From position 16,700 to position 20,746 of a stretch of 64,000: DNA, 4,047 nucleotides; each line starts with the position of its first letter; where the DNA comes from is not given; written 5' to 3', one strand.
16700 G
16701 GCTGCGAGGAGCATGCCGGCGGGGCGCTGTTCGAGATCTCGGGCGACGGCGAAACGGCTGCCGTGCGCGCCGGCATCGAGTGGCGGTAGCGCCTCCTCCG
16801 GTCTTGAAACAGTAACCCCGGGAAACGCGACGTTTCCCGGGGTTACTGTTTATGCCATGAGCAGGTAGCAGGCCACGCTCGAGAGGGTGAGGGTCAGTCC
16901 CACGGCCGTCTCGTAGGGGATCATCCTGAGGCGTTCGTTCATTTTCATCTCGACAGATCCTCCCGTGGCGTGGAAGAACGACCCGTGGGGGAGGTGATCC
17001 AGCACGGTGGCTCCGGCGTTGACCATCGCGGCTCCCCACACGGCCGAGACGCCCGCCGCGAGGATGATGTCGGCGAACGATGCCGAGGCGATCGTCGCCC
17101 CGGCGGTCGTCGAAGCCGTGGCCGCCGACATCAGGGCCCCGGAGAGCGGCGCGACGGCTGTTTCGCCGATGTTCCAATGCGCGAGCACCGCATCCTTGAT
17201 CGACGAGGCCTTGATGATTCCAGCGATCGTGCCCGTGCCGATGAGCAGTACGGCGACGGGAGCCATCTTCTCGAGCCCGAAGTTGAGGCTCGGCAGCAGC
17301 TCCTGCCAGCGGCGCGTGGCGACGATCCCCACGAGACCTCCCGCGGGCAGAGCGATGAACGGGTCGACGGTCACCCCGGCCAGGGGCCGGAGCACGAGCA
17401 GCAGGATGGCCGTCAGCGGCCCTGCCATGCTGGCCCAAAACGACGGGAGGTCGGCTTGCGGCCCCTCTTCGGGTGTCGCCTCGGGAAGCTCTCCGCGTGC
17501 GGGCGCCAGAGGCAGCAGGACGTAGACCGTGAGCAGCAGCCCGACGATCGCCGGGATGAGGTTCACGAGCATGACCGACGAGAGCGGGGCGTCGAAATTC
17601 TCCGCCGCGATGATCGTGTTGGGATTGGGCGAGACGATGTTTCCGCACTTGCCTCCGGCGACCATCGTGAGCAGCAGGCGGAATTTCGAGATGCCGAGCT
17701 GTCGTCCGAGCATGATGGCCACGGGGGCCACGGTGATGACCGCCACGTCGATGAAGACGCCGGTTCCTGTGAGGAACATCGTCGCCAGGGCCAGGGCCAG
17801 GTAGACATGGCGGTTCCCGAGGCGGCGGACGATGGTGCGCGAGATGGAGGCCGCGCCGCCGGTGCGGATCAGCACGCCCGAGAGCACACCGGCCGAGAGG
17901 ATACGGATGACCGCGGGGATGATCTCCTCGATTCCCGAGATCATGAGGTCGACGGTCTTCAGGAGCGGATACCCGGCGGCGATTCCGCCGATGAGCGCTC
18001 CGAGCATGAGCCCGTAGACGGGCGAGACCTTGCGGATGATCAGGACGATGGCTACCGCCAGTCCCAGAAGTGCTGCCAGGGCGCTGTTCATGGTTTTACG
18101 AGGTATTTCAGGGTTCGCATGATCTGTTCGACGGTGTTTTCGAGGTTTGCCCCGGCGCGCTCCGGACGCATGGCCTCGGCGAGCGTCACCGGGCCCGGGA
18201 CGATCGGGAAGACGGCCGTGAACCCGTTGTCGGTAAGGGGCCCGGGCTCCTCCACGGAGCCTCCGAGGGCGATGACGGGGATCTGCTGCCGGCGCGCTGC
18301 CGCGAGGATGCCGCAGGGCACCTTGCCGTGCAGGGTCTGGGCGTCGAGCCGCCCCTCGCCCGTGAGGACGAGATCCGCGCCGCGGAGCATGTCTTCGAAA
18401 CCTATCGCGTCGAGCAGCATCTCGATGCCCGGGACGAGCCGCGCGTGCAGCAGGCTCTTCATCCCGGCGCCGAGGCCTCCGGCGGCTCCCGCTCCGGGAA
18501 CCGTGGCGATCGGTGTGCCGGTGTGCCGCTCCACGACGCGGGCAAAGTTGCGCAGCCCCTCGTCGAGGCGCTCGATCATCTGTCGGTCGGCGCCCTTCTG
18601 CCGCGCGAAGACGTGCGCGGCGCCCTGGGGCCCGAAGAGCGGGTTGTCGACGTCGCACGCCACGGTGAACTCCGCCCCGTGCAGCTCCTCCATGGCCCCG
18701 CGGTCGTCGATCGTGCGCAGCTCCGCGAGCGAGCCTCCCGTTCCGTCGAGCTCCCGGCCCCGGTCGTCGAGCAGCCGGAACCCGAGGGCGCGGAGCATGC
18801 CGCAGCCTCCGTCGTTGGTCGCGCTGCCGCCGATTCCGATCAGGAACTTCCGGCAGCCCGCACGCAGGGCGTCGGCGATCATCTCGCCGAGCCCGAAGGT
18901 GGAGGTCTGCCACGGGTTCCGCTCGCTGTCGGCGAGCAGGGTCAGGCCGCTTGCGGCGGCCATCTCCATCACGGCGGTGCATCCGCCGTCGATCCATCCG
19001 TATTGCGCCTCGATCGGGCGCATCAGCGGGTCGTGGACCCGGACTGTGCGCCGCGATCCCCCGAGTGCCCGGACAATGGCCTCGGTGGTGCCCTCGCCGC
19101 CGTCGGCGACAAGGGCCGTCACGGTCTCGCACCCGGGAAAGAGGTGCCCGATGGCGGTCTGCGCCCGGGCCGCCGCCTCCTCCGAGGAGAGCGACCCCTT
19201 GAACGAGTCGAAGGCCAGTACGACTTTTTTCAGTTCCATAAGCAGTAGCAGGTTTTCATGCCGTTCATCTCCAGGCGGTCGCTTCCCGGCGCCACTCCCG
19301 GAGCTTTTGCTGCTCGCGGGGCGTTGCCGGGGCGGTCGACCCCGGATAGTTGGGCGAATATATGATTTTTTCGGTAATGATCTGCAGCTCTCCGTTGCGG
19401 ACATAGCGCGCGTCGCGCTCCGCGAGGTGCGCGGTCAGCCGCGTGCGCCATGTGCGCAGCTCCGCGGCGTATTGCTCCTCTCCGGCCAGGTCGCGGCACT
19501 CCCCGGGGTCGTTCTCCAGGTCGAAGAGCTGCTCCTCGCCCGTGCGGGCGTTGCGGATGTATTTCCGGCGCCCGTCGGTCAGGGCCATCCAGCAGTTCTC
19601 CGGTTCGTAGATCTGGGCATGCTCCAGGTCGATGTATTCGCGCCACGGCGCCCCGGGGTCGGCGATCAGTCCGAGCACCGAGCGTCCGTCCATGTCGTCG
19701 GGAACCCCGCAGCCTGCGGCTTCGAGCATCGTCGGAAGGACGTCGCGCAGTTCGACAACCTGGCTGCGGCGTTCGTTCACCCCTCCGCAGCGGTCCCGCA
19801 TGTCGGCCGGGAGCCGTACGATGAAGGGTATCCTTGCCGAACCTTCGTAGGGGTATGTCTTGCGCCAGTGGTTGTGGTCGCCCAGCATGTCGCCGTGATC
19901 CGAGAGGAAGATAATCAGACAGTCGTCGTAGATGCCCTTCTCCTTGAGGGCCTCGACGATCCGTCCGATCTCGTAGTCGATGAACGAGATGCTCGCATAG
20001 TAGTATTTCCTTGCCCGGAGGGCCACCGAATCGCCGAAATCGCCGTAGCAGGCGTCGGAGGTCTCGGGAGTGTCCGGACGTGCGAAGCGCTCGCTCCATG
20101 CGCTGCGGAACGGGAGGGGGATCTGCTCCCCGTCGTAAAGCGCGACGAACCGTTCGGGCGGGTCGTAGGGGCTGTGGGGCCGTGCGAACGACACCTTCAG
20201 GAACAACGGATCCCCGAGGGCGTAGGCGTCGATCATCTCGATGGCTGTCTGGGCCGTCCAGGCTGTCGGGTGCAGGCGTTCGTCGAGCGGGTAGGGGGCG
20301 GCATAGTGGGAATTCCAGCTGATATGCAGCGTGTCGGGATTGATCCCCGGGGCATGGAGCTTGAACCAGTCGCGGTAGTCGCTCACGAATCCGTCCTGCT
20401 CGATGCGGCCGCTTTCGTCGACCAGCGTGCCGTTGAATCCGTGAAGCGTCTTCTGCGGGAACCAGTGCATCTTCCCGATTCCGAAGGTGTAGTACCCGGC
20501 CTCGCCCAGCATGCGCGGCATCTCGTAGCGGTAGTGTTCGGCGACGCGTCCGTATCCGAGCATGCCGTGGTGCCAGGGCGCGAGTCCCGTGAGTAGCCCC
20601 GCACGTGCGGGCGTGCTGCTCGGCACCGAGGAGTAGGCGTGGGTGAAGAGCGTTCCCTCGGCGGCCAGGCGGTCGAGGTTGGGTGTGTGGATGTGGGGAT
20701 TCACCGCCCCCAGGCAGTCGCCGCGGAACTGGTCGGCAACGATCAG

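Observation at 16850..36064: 19-kb sigma/anti-sigma-controlled Sus locus combining EEP phosphodiesterase-like enzymes with alpha-GlcNAc-ases and a sulfatase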

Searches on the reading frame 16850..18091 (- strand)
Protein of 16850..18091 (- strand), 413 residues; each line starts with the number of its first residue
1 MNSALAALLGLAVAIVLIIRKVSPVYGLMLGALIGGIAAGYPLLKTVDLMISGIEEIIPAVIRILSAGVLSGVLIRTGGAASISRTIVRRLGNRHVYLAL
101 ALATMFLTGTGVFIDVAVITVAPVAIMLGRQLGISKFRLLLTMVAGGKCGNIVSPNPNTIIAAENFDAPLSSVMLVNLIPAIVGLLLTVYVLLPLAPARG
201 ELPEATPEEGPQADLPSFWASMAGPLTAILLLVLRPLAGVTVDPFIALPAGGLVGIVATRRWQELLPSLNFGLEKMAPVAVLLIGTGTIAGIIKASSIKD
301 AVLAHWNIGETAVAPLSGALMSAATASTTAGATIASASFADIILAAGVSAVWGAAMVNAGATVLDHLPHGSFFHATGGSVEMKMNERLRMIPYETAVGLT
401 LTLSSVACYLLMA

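Call 5: search_protein_families(library=pfam, proteins=[window:16850-18091:-], max_evalue=0.01)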
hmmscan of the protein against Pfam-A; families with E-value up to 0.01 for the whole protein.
window:16850-18091:- (413 aa): 4 families
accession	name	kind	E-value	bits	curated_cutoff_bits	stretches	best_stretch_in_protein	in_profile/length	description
PF02447.22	GntP_permease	-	4e-22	79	22.5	1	6-242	5-248/440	GntP family permease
PF13726.12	Na_H_antiport_2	-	2.7e-11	43.9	29.8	2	226-303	8-80/87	Na+-H+ antiporter family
PF03600.22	CitMHS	-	3.3e-10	40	31.9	1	17-412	3-310/336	Citrate transporter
PF03553.21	Na_H_antiporter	-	6.9e-05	22.7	23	1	10-156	109-260/303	Na+/H+ antiporter family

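Call 37: search_protein_families(library=ncbifam, proteins=[window:16850-18091:-], max_evalue=0.01)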
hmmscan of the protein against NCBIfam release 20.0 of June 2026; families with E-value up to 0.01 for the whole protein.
window:16850-18091:- (413 aa): 4 families
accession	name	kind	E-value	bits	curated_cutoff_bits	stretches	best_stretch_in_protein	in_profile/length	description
TIGR00791.1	gntP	subfamily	1.1e-18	67.5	292.75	1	8-389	7-415/439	gluconate:H+ symporter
NF007459.0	PRK10034.1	equivalog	2.7e-13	49.8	647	1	5-237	7-244/447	gluconate permease GntP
NF007332.0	PRK09821.1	equivalog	1.9e-12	46.8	524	1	7-190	10-195/454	GntP family transporter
NF011560.0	PRK14984.1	equivalog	6.3e-07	29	744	1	9-372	8-398/438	gluconate transporter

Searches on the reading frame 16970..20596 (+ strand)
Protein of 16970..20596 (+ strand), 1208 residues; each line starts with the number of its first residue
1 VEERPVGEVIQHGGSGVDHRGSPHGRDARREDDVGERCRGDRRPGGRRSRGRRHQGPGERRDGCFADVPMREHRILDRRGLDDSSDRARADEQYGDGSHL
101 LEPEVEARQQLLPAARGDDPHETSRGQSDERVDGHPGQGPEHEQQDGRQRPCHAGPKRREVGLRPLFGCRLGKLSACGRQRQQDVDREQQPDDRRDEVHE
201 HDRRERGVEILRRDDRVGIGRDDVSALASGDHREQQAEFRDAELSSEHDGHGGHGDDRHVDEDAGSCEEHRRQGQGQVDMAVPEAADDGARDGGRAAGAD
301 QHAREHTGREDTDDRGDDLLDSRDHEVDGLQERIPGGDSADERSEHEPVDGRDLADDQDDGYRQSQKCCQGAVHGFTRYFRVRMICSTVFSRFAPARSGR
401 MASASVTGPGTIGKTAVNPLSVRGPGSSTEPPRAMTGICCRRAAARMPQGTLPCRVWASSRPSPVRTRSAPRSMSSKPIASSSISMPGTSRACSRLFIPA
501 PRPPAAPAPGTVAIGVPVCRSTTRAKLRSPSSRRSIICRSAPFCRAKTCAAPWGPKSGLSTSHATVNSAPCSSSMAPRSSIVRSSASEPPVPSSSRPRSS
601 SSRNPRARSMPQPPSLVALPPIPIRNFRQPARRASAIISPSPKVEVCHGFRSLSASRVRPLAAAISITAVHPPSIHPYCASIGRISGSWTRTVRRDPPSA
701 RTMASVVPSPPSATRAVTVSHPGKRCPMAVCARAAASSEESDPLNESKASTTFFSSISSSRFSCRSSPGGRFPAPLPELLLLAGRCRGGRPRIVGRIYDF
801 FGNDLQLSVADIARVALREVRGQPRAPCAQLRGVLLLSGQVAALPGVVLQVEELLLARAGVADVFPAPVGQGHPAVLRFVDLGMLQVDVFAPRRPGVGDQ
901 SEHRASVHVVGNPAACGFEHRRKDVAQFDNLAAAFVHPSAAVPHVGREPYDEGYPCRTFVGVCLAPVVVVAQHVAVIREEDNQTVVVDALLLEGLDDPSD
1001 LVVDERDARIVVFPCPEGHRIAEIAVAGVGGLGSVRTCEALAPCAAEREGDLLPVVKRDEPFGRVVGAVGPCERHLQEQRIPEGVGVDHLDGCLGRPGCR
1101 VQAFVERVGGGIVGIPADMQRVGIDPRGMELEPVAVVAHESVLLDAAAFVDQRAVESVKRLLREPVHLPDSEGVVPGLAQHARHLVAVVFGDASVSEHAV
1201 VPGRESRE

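Call 80: search_protein_families(library=pfam, proteins=[window:16970-20596:+], max_evalue=0.001)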
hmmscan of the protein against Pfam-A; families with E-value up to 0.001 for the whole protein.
window:16970-20596:+ (1208 aa): 0 families

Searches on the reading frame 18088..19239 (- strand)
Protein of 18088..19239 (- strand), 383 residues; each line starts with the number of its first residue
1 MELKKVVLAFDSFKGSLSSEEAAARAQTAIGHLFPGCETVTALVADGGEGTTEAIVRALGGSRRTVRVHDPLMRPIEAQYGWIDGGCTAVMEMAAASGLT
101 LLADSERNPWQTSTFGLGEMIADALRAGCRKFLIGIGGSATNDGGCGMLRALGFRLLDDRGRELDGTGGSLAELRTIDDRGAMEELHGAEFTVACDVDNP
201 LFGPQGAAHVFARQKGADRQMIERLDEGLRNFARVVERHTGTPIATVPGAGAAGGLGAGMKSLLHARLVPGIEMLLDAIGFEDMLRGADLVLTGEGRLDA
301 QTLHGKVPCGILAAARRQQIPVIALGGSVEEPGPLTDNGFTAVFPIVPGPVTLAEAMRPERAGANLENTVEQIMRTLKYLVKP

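Call 5: search_protein_families(library=pfam, proteins=[window:18088-19239:-], max_evalue=0.01)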
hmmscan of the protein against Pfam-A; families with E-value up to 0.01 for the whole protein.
window:18088-19239:- (383 aa): 1 family
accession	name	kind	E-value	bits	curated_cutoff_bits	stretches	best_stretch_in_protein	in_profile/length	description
PF02595.20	Gly_kinase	-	1.1e-143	479.2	23.3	1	6-377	1-371/372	Glycerate kinase family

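Call 37: search_protein_families(library=ncbifam, proteins=[window:18088-19239:-], max_evalue=0.01)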
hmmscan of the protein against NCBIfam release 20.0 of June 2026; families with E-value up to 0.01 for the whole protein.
window:18088-19239:- (383 aa): 3 families
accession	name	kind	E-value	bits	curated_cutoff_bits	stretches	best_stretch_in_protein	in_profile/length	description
TIGR00045.1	TIGR00045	subfamily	9.5e-139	462.6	168.45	1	5-378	1-373/375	glycerate kinase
NF007401.0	PRK09932.1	equivalog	7e-101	338.1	625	1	5-378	2-374/381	glycerate 3-kinase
NF007668.0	PRK10342.1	equivalog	3.8e-93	312.6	686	1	5-359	2-357/381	glycerate 2-kinase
